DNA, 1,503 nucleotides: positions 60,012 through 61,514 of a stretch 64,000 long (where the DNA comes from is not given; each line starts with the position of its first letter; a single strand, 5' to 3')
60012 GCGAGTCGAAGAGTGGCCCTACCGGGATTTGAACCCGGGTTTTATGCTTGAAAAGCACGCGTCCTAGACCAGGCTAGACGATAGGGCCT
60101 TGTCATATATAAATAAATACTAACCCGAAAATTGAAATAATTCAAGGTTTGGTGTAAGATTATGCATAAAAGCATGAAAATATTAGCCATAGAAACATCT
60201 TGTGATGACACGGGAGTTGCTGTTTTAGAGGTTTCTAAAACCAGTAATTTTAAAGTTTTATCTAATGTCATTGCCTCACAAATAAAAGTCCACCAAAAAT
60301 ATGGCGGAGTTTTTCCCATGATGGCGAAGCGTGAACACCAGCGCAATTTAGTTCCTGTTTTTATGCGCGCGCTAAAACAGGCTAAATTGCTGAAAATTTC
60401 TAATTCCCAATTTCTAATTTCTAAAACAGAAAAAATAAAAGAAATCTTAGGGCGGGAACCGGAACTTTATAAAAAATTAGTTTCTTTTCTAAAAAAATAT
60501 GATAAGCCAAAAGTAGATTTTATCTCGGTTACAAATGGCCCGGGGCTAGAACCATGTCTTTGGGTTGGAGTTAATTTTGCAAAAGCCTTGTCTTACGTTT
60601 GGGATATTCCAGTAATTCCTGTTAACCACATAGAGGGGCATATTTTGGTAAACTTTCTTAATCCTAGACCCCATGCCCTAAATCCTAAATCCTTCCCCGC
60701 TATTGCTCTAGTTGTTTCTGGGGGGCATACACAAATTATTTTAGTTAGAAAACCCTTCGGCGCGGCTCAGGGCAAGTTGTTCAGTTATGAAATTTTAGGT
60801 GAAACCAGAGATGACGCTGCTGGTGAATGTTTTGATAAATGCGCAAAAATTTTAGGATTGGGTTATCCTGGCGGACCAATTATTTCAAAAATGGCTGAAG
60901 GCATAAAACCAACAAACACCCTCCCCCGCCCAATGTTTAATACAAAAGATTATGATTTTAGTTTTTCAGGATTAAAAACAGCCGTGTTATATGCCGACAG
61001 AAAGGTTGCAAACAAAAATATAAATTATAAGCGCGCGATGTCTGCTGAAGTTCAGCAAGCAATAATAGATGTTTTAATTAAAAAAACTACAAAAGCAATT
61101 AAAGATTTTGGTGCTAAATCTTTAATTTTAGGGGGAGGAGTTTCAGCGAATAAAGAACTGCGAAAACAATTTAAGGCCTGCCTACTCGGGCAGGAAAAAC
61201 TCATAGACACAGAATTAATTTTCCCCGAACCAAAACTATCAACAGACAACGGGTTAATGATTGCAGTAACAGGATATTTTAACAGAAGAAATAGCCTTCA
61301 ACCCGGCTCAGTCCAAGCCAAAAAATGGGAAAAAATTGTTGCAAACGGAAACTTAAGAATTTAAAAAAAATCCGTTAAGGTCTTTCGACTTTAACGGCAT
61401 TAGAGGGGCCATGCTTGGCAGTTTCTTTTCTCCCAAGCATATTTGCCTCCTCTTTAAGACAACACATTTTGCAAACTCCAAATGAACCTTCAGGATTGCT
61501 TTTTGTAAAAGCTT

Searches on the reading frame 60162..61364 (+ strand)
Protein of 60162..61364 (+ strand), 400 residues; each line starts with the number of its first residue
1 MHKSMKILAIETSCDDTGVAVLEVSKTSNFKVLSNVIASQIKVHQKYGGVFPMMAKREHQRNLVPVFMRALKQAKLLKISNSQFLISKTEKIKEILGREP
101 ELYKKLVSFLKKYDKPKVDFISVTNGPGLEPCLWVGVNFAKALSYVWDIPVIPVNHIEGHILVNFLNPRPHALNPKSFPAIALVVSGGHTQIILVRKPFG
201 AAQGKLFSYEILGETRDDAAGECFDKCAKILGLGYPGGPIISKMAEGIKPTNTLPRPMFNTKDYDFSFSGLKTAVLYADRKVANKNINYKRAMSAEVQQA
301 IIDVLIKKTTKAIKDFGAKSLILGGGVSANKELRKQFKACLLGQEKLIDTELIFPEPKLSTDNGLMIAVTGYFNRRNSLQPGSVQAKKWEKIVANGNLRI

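Call 65: search_protein_families(library=pfam, proteins=[window:60162-61364:+])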
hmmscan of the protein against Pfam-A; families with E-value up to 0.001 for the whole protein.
window:60162-61364:+ (400 aa): 1 family
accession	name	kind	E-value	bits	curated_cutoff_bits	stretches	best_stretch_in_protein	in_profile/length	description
PF00814.31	TsaD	-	1.9e-75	254.4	24.8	2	115-368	48-263/264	tRNA N6-adenosine threonylcarbamoyltransferase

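Call 67: search_solved_structures(query=window:60162-61364:+, show_alignments=1, max_evalue=1e-20)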
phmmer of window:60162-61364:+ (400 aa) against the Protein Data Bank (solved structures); distinct sequences matched with E-value up to 1e-20: 21.
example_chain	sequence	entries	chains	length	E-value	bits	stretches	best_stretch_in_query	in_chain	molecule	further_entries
8iey_A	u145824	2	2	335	6.6e-73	249.1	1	116-374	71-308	tRNA N6-adenosine threonylcarbamoyltransferase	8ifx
4wq5_A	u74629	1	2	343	2.7e-71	243.7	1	117-373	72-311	tRNA N6-adenosine threonylcarbamoyltransferase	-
4ydu_A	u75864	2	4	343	2.5e-70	240.5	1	117-373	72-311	tRNA N6-adenosine threonylcarbamoyltransferase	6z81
3zet_B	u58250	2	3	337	3.3e-70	240.2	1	117-373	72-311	PROBABLE TRNA THREONYLCARBAMOYLADENOSINE BIOSYNTHESIS PROTEIN GCP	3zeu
4wq4_A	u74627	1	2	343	9.2e-70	238.7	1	117-373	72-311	tRNA N6-adenosine threonylcarbamoyltransferase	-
6n9a_D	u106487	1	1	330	2.5e-66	227.4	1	111-384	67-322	tRNA N6-adenosine threonylcarbamoyltransferase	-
13fn_D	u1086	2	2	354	3e-66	227.1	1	111-384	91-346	tRNA N6-adenosine threonylcarbamoyltransferase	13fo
6nak_B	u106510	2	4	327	4.8e-66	226.4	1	111-384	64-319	tRNA N6-adenosine threonylcarbamoyltransferase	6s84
3wuh_A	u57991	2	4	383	1.4e-31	113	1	117-371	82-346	tRNA N6-adenosine threonylcarbamoyltransferase, mitochondrial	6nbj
4k25_A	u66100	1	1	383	3.3e-31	111.8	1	116-371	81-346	Probable tRNA threonylcarbamoyladenosine biosynthesis protein QRI7, mitochondrial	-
8unk_K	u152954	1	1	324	2.8e-28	102.1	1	98-378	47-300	Probable bifunctional tRNA threonylcarbamoyladenosine biosynthesis protein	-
8up5_K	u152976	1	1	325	2.8e-28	102.1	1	98-378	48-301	Probable bifunctional tRNA threonylcarbamoyladenosine biosynthesis protein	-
9d85_K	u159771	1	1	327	2.9e-28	102.1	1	98-378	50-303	Probable bifunctional tRNA threonylcarbamoyladenosine biosynthesis protein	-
5jmv_A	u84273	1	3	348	3.5e-28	101.8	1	98-378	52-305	Probable bifunctional tRNA threonylcarbamoyladenosine biosynthesis protein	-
8ide_A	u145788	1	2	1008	5.5e-28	101.2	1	118-373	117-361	N(6)-L-threonylcarbamoyladenine synthase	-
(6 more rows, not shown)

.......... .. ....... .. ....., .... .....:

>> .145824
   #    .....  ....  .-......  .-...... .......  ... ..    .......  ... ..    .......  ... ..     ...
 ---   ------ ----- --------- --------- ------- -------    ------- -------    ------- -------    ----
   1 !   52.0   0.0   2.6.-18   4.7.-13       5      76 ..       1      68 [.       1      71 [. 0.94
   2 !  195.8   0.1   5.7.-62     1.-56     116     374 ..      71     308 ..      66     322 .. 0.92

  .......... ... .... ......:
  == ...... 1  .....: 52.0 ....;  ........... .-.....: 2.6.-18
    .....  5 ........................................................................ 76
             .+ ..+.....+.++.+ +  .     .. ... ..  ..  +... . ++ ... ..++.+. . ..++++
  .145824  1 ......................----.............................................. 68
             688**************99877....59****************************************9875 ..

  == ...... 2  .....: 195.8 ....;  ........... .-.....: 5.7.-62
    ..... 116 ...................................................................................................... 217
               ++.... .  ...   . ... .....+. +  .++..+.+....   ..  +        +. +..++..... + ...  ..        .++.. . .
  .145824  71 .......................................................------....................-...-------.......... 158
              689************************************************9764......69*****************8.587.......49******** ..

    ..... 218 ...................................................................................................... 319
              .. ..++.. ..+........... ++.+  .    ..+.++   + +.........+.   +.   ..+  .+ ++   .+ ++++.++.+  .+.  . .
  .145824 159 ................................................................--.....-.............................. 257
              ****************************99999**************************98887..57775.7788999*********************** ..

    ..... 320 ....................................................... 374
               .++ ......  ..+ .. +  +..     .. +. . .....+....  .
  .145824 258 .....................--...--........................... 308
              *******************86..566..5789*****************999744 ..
